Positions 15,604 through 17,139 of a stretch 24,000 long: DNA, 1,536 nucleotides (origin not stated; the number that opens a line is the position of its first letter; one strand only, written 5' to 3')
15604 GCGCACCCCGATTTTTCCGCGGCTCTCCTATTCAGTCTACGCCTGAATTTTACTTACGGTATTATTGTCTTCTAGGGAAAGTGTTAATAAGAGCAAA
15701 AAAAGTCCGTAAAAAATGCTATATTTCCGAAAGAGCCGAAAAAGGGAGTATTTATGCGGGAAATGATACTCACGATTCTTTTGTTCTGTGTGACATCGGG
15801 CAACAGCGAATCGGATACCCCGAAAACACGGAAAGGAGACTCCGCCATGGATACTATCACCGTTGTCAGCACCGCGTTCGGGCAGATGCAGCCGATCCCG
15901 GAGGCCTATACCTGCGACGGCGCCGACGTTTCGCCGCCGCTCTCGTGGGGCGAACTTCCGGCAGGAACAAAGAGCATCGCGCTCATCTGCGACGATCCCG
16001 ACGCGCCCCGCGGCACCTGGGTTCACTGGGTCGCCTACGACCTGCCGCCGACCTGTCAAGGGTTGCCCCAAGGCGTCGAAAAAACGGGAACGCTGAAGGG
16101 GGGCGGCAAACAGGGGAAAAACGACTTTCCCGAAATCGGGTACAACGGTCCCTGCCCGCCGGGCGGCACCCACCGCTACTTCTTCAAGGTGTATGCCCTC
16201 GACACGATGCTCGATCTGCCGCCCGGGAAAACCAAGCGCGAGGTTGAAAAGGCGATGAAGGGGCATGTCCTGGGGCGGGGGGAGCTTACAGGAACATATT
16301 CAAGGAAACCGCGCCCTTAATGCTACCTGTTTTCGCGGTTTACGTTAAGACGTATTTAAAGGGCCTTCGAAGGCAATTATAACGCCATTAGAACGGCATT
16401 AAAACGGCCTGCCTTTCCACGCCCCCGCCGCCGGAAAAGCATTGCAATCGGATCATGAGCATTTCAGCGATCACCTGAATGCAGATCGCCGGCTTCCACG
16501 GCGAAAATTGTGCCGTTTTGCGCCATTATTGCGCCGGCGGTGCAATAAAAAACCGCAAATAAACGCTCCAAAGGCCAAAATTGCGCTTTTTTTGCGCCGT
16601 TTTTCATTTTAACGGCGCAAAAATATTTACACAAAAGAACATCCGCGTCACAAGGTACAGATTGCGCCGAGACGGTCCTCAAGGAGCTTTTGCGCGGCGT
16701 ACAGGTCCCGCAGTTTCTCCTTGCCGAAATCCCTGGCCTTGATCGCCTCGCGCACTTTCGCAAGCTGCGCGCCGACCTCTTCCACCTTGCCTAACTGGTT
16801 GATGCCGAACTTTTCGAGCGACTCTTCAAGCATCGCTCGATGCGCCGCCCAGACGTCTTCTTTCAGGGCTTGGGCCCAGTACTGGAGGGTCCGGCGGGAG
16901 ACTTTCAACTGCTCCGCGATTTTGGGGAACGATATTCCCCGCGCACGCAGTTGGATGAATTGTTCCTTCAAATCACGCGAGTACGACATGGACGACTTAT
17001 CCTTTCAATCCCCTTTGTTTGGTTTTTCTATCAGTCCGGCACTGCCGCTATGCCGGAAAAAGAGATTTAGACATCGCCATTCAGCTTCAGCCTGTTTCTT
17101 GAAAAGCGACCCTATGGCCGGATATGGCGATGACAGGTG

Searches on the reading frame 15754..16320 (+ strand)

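Call 7: search_protein_families(library=pfam, proteins=[window:15754-16320:+], max_evalue=0.001)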
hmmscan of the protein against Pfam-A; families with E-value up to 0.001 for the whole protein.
window:15754-16320:+ (188 aa): 1 family
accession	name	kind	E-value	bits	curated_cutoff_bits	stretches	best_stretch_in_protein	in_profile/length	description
PF01161.25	PBP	-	8.7e-48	162.5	24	1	48-182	2-135/135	Phosphatidylethanolamine-binding protein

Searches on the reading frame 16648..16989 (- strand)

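Call 3: search_protein_families(library=pfam, proteins=[window:16648-16989:-], max_evalue=0.1)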
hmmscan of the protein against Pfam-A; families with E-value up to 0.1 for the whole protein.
window:16648-16989:- (113 aa): 14 families
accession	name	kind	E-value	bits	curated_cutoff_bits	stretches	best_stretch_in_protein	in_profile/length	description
PF13384.12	HTH_23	-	3.2e-07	30.4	24.6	1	4-42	3-41/50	Homeodomain-like domain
PF13518.12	HTH_28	-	0.0002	21.8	25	1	8-43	2-37/52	Helix-turn-helix domain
PF02796.21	HTH_7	-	0.00026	21.5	23.8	1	8-35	11-38/45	Helix-turn-helix domain of resolvase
PF08279.18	HTH_11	-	0.00074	19.8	25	1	11-37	9-34/55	HTH domain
PF19551.4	DUF6074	-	0.0037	17.9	27.2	0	39-82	28-71/83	Family of unknown function (DUF6074)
PF06056.18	Terminase_5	-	0.0041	17.5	20.3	1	17-47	12-42/58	Putative ATPase subunit of terminase (gpP-like)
PF13411.12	MerR_1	-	0.0046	17.5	21.6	0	23-40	5-22/69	MerR HTH family regulatory protein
PF01710.22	HTH_Tnp_IS630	-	0.019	15.5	21.3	0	1-39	1-39/119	Transposase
PF01527.26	HTH_Tnp_1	-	0.036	14.7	24.1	1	2-44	6-49/75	Transposase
PF25787.1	HTH_SB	-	0.037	14.3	43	1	4-37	8-41/53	Sleeping Beauty transposase HTH domain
PF13936.12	HTH_38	-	0.037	14.2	27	1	13-36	15-38/44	Helix-turn-helix domain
PF13551.12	HTH_29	-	0.046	14.3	28.1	1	12-49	5-43/64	Winged helix-turn helix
PF00376.29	MerR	-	0.051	13.9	28.2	1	24-40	5-21/38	MerR family regulatory protein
PF02954.25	HTH_8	-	0.077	13.2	22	0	23-37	23-37/42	Bacterial regulatory protein, Fis family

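Call 8: search_protein_families(library=padloc, proteins=[window:16648-16989:-], max_evalue=0.01)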
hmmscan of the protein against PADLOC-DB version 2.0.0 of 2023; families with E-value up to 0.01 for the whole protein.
window:16648-16989:- (113 aa): 0 families

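Call 9: search_protein_families(library=phrogs, proteins=[window:16648-16989:-], max_evalue=0.01)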
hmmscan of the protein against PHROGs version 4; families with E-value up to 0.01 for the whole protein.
window:16648-16989:- (113 aa): 8 families
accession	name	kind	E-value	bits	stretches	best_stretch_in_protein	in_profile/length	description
phrog_4494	-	unknown function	2.7e-06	28.8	1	1-51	1-51/109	-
phrog_3746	-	head and packaging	0.00075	19.6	1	1-60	6-64/374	terminase large subunit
phrog_125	-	DNA, RNA and nucleotide metabolism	0.0026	18.3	1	9-60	170-221/254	DNA invertase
phrog_4102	-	head and packaging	0.0029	18.8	1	4-70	16-88/166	terminase small subunit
phrog_3855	-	DNA, RNA and nucleotide metabolism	0.0035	18.8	1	9-43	70-104/115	HTH DNA binding protein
phrog_9366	-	integration and excision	0.0044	18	0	7-42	70-105/109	transposase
phrog_645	-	DNA, RNA and nucleotide metabolism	0.0064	17.6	0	9-64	28-66/196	Rnase E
phrog_4151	-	DNA, RNA and nucleotide metabolism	0.007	17.2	1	15-89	17-81/154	DNA binding protein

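Call 10: search_protein_families(library=ncbifam, proteins=[window:16648-16989:-], max_evalue=0.01)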
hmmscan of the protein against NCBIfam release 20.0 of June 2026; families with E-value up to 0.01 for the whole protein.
window:16648-16989:- (113 aa): 3 families
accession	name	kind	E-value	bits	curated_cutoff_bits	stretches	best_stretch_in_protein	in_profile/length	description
NF033558.1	transpos_IS1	equivalog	0.0008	19.4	100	1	3-45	40-82/199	IS1 family transposase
NF002620.0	PRK02277.1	subfamily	0.0011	18.7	115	1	1-45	1-45/201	orotate phosphoribosyltransferase-like protein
NF033545.0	transpos_IS630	equivalog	0.0028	17.1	100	1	10-45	4-39/299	IS630 family transposase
